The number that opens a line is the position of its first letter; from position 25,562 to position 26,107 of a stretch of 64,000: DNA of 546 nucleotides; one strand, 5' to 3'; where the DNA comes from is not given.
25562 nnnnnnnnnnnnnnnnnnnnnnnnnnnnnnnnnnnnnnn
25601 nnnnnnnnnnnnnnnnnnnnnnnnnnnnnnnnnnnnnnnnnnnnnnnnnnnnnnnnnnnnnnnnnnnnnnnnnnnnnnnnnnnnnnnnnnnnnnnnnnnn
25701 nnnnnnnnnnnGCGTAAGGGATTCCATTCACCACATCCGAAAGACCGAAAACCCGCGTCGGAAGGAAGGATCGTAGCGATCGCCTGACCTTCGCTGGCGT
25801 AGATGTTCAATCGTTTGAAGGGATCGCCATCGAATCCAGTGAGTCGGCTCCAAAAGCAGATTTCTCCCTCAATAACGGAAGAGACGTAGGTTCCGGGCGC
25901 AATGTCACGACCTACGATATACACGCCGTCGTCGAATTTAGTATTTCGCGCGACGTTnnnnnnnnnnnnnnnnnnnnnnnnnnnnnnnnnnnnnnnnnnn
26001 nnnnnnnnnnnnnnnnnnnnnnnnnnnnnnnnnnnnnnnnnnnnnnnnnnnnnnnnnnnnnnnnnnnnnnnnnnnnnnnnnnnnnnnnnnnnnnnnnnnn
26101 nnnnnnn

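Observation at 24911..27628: Secreted ~900-aa protein made of ten tandem two-cysteine modules with no family I can name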

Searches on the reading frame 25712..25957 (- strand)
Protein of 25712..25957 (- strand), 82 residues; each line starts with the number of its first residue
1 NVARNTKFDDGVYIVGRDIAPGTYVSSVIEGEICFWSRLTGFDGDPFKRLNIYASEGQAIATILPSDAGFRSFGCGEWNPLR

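Call 32: predict_structure(alignment_id=A2)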
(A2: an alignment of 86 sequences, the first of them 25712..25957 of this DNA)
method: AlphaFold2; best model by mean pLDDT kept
length: 82 residues; sequences in the alignment: 86
mean_pLDDT: 88.5   pTM: 0.78
mean pLDDT of the five models: 88.5, 88.1, 87.7, 87.7, 86.7
residues with pLDDT >= 90: 57; 70-90: 16; 50-70: 8; < 50: 1
segments of 3 or more residues with pLDDT < 50: none
pLDDT, mean of each block of 10 residues (from residue 1): 77 94 92 93 71 91 95 95 87
secondary structure, 60 per line:
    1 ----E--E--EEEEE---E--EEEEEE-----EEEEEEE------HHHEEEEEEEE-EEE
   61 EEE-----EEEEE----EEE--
elements in order: E11-15 E22-27 E33-39 E49-56 E58-63 E69-73 E78-80

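Call 34: fold_search(model_id=the predicted structure, library=pdb)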
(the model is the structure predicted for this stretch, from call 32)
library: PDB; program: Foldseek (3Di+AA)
matches with E <= 10: 1021; with E <= 0.001: 0
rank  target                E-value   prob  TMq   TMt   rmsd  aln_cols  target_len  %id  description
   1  1nyw_B                9.4e-02  0.41  0.31  0.18   8.5        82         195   13  The high resolution structures of RmlC from Streptoccus suis in complex with dTDP-D-glucose (released 2003-06-24)
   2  3dl3_I                1.2e-01  0.51  0.35  0.29  11.3        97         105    7  Crystal structure of the tellurite resistance protein TehB. Northeast Structural Genomics Consortium target VfR98 . (released 2008-08-26)
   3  8okw_A                1.5e-01  0.28  0.30  0.18  10.6        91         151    9  Crystal structure of Bdellovibrio bacteriovorus Bd2734 C-terminal domain (released 2023-10-25)
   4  2wq4_C                1.6e-01  0.25  0.28  0.20  11.8       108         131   10  N-terminal domain of BC2L-C Lectin from Burkholderia cenocepacia (released 2010-01-12)
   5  4dmi_D                1.9e-01  0.28  0.31  0.17  12.2       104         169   13  Crystal Structure of a Pentameric Capsid Protein Isolated from Metagenomic Phage Sequences (CASP) (released 2012-08-29)
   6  7nzp_BBB              2.0e-01  0.47  0.39  0.22   7.7       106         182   12  D-lyxose isomerase from the hyperthermophilic archaeon Thermofilum sp complexed with D-fructose (released 2021-10-13)
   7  7a02_A                2.2e-01  0.57  0.41  0.33   5.9        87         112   13  Bacillus endospore appendages form a novel family of disulfide-linked pili (released 2021-04-28)
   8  4dmi_A                2.3e-01  0.25  0.31  0.18  12.2       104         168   13  Crystal Structure of a Pentameric Capsid Protein Isolated from Metagenomic Phage Sequences (CASP) (released 2012-08-29)
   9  7nzo_BBB              2.4e-01  0.41  0.39  0.22   7.7       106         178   12  D-lyxose isomerasefrom the hyperthermophilic archaeon Thermofilum sp (released 2021-10-13)
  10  4dmi_E                2.5e-01  0.23  0.31  0.18  12.2       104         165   13  Crystal Structure of a Pentameric Capsid Protein Isolated from Metagenomic Phage Sequences (CASP) (released 2012-08-29)
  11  3e5q_B                2.7e-01  0.54  0.41  0.23   4.8        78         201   15  Unbound Oxidised CprK (released 2008-09-30)
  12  7nzp_AAA              2.7e-01  0.41  0.39  0.22   7.6       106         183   12  D-lyxose isomerase from the hyperthermophilic archaeon Thermofilum sp complexed with D-fructose (released 2021-10-13)
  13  1nzc_A                2.8e-01  0.28  0.33  0.18   7.7        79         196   14  The high resolution structures of RmlC from Streptococcus suis in complex with dTDP-D-xylose (released 2003-06-24)
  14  3x0t_A                3.0e-01  0.44  0.40  0.32   8.6        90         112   11  Crystal structure of PirA (released 2015-08-26)
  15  6r16_A                3.0e-01  0.21  0.30  0.17   7.9        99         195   12  Crystal structure of the SUN1-KASH4 6:6 complex (released 2020-07-15)
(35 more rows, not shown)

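Call 36: find_homologous_proteins(query=A2, max_evalue=0.001)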
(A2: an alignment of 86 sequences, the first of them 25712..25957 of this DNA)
Query A2 (86 sequences) (82 aa, profile of the alignment): 21 proteins with E <= 0.001 among 2159 candidates.
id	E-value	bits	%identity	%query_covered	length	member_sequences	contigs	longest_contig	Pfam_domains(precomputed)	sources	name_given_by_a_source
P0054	3.4e-41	157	37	95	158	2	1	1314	PF27111.1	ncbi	-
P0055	6.2e-41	156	45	90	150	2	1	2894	PF27111.1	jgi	jgi:hypothetical protein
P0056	7.8e-37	143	38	89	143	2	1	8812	PF27111.1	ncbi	-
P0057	2.2e-34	135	39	95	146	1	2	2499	PF27111.1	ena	-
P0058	7.9e-34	133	38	88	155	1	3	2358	PF27111.1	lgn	-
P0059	4.0e-32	128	39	84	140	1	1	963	PF27111.1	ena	-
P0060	1.9e-28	116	42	95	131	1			PF27111.1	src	-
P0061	1.3e-26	110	38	98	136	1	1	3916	PF27111.1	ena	-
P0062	4.2e-26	109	42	95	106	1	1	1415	PF27111.1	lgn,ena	-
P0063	8.9e-26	108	46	93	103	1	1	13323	PF27111.1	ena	-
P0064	1.0e-25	107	39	98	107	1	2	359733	PF27111.1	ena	-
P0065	2.7e-25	106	47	90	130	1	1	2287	PF27111.1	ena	-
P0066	4.2e-21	93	49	90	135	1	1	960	PF27111.1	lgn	-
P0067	3.1e-20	90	50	93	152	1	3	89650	PF27111.1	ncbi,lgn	-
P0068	2.2e-19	87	42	93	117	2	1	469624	PF27111.1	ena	-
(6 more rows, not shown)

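Call 43: search_protein_representatives(alignment_id=A2)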
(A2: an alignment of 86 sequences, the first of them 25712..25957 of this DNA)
Query: 86 sequences, 80 profile positions. Proteins with E-value up to 0.001 (for the whole library): 8186; up to 1e-10: 4077; up to 1e-30: 886. The best 150 are listed.
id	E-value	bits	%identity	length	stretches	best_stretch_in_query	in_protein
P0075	3.7e-239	789.8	-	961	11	2-80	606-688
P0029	3.0e-231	764.4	-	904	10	2-79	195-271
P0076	5.8e-231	763.5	-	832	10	3-80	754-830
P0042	3.6e-229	757.8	-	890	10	3-79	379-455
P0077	6.3e-221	731.4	-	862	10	2-78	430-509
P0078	7.9e-220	727.8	-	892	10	2-78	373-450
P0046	8.8e-210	695.6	-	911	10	4-79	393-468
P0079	1.4e-202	672.5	-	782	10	2-79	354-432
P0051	2.0e-177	592.0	-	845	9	3-79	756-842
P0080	1.9e-172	576.0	-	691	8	2-79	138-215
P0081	4.1e-165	552.5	-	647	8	2-79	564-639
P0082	1.2e-164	551.0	-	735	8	3-79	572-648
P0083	1.2e-162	544.6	-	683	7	3-79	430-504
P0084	3.7e-162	543.0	-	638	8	2-79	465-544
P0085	3.2e-152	511.2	-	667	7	4-79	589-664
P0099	9.0e-101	346.3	-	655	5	5-79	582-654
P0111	4.8e-84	292.7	-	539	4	3-79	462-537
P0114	1.5e-82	287.9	-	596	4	3-79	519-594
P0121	4.8e-73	257.5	-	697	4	2-79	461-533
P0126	6.6e-70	247.4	-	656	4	5-79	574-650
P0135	2.4e-65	232.8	-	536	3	6-79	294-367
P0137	1.1e-64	230.7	-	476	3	3-79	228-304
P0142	1.5e-63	227.0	-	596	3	3-79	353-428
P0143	3.2e-63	226.0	-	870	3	3-79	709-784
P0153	5.4e-61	218.9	-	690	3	7-79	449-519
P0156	2.0e-58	210.7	-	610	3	4-78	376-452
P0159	5.9e-58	209.1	-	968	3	2-79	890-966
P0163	9.6e-58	208.5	-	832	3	4-79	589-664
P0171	4.4e-55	199.9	-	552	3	4-78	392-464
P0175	6.7e-53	192.9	-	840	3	4-78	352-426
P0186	2.8e-49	181.3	-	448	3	7-79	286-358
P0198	3.6e-47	174.6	-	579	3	3-79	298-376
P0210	2.2e-46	172.0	-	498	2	2-80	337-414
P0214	3.3e-46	171.5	-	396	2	3-79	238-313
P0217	5.4e-46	170.8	-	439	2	3-79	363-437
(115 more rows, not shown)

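Call 44: search_protein_families(library=pfam, proteins=[P0159, P0143, P0163, P0175, P0153, P0121, P0156, P0142, P0126, P0114], max_evalue=0.001)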
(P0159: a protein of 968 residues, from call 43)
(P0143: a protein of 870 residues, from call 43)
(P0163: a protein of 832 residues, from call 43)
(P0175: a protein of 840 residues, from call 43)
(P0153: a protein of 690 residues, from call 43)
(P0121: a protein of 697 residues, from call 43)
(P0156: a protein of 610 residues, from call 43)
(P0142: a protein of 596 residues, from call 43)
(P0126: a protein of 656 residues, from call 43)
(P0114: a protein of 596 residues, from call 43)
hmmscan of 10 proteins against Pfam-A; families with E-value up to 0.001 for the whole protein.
P0159 (968 aa): 1 family
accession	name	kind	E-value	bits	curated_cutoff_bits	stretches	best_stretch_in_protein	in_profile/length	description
PF11741.13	AMIN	-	0.00046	20.7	20.5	0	544-599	34-89/101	AMIN domain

P0143 (870 aa): 3 families
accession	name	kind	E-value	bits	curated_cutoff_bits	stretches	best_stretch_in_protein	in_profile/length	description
PF22352.2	K319L-like_PKD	-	2.3e-13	50.4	27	1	546-620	11-83/84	K319L-like, PKD domain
PF18911.6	PKD_4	-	3.7e-07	30.6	27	1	530-620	1-84/85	PKD domain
PF17963.7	Big_9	-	6.1e-06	27.5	23.6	1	530-620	1-89/89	Bacterial Ig domain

P0163 (832 aa): 1 family
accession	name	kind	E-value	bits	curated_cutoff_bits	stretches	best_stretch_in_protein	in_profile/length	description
PF04151.21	PPC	-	0.0002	22.6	25.9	1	305-375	2-67/70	Bacterial pre-peptidase C-terminal domain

P0175 (840 aa): 3 families
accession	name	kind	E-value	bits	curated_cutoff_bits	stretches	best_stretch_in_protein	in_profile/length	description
PF13365.12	Trypsin_2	-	1.4e-25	91.1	27.6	1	531-667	1-144/144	Trypsin-like peptidase domain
PF11611.13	DUF4352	-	1.2e-08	35.7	25.9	1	721-813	7-102/122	Domain of unknown function (DUF4352)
PF00089.32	Trypsin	-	1.3e-06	28.9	20.6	1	543-693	35-219/220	Trypsin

P0153 (690 aa): 3 families
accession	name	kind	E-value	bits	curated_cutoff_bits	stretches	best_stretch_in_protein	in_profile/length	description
PF13365.12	Trypsin_2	-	5.7e-33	115.1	27.6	1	218-352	1-144/144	Trypsin-like peptidase domain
PF00089.32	Trypsin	-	2.6e-17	63.8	20.6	1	214-365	21-207/220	Trypsin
PF12869.13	tRNA_anti-like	-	3.3e-08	33.6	23.5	1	56-136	47-133/146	tRNA_anti-like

P0121 (697 aa): 4 families
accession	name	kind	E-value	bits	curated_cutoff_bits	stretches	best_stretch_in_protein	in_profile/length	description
PF00069.31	Pkinase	-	7e-44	150.6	31.7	1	15-257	1-254/263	Protein kinase domain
PF07714.23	PK_Tyr_Ser-Thr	-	3.4e-22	79.5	23.1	1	18-255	4-249/258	Protein tyrosine and serine/threonine kinase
PF01636.29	APH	-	9.8e-05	22.7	23.2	1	109-162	147-202/239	Phosphotransferase enzyme family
PF13095.12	FTA2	-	0.00013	22.2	30.2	0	110-157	170-213/214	Kinetochore Sim4 complex subunit FTA2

P0156 (610 aa): 0 families

P0142 (596 aa): 1 family
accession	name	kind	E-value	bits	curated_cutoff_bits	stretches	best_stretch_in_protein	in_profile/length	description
PF11611.13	DUF4352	-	1.8e-08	35.2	25.9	1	146-259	4-117/122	Domain of unknown function (DUF4352)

P0126 (656 aa): 0 families

P0114 (596 aa): 3 families
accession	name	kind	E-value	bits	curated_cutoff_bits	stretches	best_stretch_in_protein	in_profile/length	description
PF00353.25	HemolysinCabind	-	4.3e-36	122.9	23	4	52-86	2-36/36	RTX calcium-binding nonapeptide repeat (4 copies)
PF19457.4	DUF5994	-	1.4e-05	25.5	26.3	0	375-419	10-54/112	Family of unknown function (DUF5994)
PF09783.14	Vac_ImportDeg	-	0.00026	21.3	27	0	372-396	72-96/162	Vacuolar import and degradation protein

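Call 47: search_protein_families(library=pfam, proteins=[P0171, P0217, P0099, P0111, P0135, P0137, P0198, P0210, P0214, P0186], max_evalue=0.001)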
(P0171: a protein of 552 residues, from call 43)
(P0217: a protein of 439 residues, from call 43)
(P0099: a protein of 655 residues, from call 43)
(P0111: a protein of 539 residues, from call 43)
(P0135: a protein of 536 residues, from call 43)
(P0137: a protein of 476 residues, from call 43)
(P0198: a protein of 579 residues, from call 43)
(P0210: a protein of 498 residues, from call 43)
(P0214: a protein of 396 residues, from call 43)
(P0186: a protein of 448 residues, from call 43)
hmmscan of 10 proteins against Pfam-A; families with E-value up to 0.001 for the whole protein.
P0171 (552 aa): 3 families
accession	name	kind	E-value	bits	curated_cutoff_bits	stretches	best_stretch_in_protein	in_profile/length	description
PF13240.11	Zn_Ribbon_1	-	7.2e-07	29.2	25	1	7-29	1-23/23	zinc-ribbon domain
PF12773.13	DZR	-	1.3e-05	25.7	27.3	1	8-29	1-22/45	Double zinc ribbon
PF24463.1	DUF7577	-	0.00014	21.8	28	1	7-29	4-26/27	Domain of unknown function (DUF7577)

P0217 (439 aa): 2 families
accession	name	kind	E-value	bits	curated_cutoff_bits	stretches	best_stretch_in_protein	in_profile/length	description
PF13240.11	Zn_Ribbon_1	-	5e-07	29.7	25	1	8-30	1-23/23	zinc-ribbon domain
PF12773.13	DZR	-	0.00029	21.4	27.3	1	9-31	15-35/45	Double zinc ribbon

P0099 (655 aa): 4 families
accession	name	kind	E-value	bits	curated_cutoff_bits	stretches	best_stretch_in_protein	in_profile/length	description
PF02676.19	TYW3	-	1.4e-05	25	27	0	623-653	121-150/211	Methyltransferase TYW3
PF07496.21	zf-CW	-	7.5e-05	23.1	27.5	0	405-427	7-27/47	CW-type Zinc Finger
PF19193.6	Tectonin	-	0.00014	21.8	30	0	546-595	6-53/216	Tectonin domain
PF03995.18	Inhibitor_I36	-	0.00086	19.6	21.1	0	435-456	3-23/69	Peptidase inhibitor family I36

P0111 (539 aa): 1 family
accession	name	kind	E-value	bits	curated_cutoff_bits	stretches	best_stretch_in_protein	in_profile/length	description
PF00395.25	SLH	-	2e-11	44.1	20.8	1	155-194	3-44/44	S-layer homology domain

P0135 (536 aa): 3 families
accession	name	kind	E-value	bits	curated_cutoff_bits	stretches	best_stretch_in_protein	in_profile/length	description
PF02368.24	Big_2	-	1.1e-30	105.9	22.8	3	126-205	2-78/79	Bacterial Ig-like domain (group 2)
PF02369.22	Big_1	-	3.1e-09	37.3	34.9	1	57-111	17-69/93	Bacterial Ig-like domain (group 1)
PF22359.2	Big-like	-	0.00013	22.6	27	0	249-290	4-46/48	Bacterial Ig-like domain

P0137 (476 aa): 1 family
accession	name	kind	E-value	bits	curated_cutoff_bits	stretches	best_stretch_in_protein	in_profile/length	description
PF00395.25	SLH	-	6.1e-15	55.4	20.8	1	157-199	2-44/44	S-layer homology domain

P0198 (579 aa): 4 families
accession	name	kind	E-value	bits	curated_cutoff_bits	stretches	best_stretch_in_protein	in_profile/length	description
PF00041.27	fn3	-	8.2e-13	48.8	25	1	188-260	2-68/84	Fibronectin type III domain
PF25788.1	Ig_Rha78A_N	-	1.5e-06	28.8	27.4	0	109-169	36-98/105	Rha78A-like, N-terminal immunoglobulin domain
PF14292.12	SusE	-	5.5e-05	23.7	25.2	0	86-137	23-79/106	SusE outer membrane protein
PF16656.11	Pur_ac_phosph_N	-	0.00093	20.2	30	0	192-261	4-81/93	Purple acid Phosphatase, N-terminal domain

P0210 (498 aa): 1 family
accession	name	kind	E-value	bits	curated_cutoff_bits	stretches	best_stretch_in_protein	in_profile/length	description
PF04122.17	CW_binding_2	-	1.5e-46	157.2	24.9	3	30-117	1-73/73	Cell wall binding domain 2 (CWB2)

P0214 (396 aa): 1 family
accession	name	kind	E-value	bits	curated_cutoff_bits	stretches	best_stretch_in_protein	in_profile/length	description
PF08239.17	SH3_3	-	1.8e-09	38.1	27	1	151-207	2-54/54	Bacterial SH3 domain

P0186 (448 aa): 0 families

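Call 52: search_solved_structures(query=A2, max_evalue=10, show_alignments=2)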
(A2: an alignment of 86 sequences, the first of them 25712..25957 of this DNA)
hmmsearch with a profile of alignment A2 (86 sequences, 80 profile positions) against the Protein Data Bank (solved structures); distinct sequences matched with E-value up to 10: 0.

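Call 59: search_protein_families(library=pfam, alignment_id=A2, max_evalue=1)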
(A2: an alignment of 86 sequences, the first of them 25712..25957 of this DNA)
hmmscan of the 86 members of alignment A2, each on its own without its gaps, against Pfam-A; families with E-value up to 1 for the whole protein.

A. member 1, window:25712-25957:- (82 aa): 0 families

B. families by the number of members that match (of 86 scanned): 5 families
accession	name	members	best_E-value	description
PF00301.25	Rubredoxin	1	0.1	Rubredoxin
PF21380.2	Nrd1-Seb1_dom2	1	0.1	Nrd1/Seb1, domain 2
PF09955.14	DUF2189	1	0.13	Predicted integral membrane protein (DUF2189)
PF20231.3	DUF6589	1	0.17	Family of unknown function (DUF6589)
PF25369.1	SH3_VIII-1_N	1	0.21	Myosin-1-like, N-terminal SH3 domain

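Call 62: find_encoding_contigs(protein=P0075, flank=10000, max_places=2)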
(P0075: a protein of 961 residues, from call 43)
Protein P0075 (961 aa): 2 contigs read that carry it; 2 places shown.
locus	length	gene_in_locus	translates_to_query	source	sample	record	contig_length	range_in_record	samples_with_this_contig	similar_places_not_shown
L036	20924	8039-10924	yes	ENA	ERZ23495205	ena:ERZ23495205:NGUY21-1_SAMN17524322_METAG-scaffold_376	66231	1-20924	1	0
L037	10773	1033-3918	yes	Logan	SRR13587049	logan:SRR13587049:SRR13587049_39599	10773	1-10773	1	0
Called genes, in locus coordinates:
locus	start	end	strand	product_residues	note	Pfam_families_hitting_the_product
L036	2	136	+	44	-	?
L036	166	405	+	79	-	PF02410:RsfS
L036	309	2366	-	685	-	-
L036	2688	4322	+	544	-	-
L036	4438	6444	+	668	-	-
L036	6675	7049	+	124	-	PF01476:LysM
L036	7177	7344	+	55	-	-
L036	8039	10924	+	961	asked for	PF27111:Rv1352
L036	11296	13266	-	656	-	-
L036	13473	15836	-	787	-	PF13620:CarboxypepD_reg (faint), PF13485:Peptidase_MA_2 (weak)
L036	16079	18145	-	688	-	-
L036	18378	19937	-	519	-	PF00196:GerE, PF13620:CarboxypepD_reg (weak)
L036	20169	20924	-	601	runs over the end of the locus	PF13620:CarboxypepD_reg (weak)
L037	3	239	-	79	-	?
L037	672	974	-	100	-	-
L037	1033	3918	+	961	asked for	PF27111:Rv1352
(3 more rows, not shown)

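Call 67: fold_search(model_id=the predicted structure, library=viral)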
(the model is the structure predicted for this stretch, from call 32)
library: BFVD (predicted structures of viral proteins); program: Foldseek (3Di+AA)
matches with E <= 10: 1214; with E <= 0.001: 4
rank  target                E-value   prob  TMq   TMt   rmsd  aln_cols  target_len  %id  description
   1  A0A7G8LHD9            2.3e-04  1.00  0.72  0.61   2.4        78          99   19  Uncharacterized protein [Mycobacterium phage Aziz]
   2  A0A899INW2            2.5e-04  1.00  0.81  0.52   1.9        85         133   20  (no name in the UniProt tables at hand)
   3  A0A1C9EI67            2.8e-04  1.00  0.74  0.35   3.3        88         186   16  Uncharacterized protein [Rhodococcus phage ChewyVIII]
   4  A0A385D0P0            6.7e-04  1.00  0.68  0.51   3.8        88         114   14  Lipoprotein [Mycobacterium phage Aggie]
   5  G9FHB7                1.0e-03  1.00  0.72  0.46   2.2        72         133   25  (no name in the UniProt tables at hand)
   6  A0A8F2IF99            1.5e-03  1.00  0.66  0.48   3.5        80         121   12  Lipoprotein [Gordonia phage VanLee]
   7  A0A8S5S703            2.5e-03  1.00  0.76  0.18   2.7        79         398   11  Restriction endonuclease [Siphoviridae sp. ctVDy27]
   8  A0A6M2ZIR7            4.0e-02  0.99  0.54  0.49   7.6        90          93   11  Virion protein [Synechococcus phage S-SCSM1]
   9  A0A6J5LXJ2            5.3e-02  0.77  0.39  0.30   9.9        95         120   17  Uncharacterized protein [uncultured Caudovirales phage]
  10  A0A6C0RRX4            5.9e-02  0.99  0.54  0.28   4.4        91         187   14  (no name in the UniProt tables at hand)
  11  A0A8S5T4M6            7.0e-02  0.94  0.50  0.23   5.6        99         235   12  Lipoprotein [Siphoviridae sp. ct5MO18]
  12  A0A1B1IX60            8.2e-02  0.91  0.46  0.32   5.1        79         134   11  (no name in the UniProt tables at hand)
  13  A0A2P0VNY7            8.2e-02  0.75  0.41  0.27   8.1        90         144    6  Uncharacterized protein [Tetraselmis virus 1]
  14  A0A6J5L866            8.7e-02  0.85  0.44  0.37   6.0        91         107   13  Uncharacterized protein [uncultured Caudovirales phage]
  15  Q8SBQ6                9.2e-02  0.92  0.50  0.26   8.0       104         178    8  Putative fiber protein (Fragment) [Lactococcus phage bIL15]
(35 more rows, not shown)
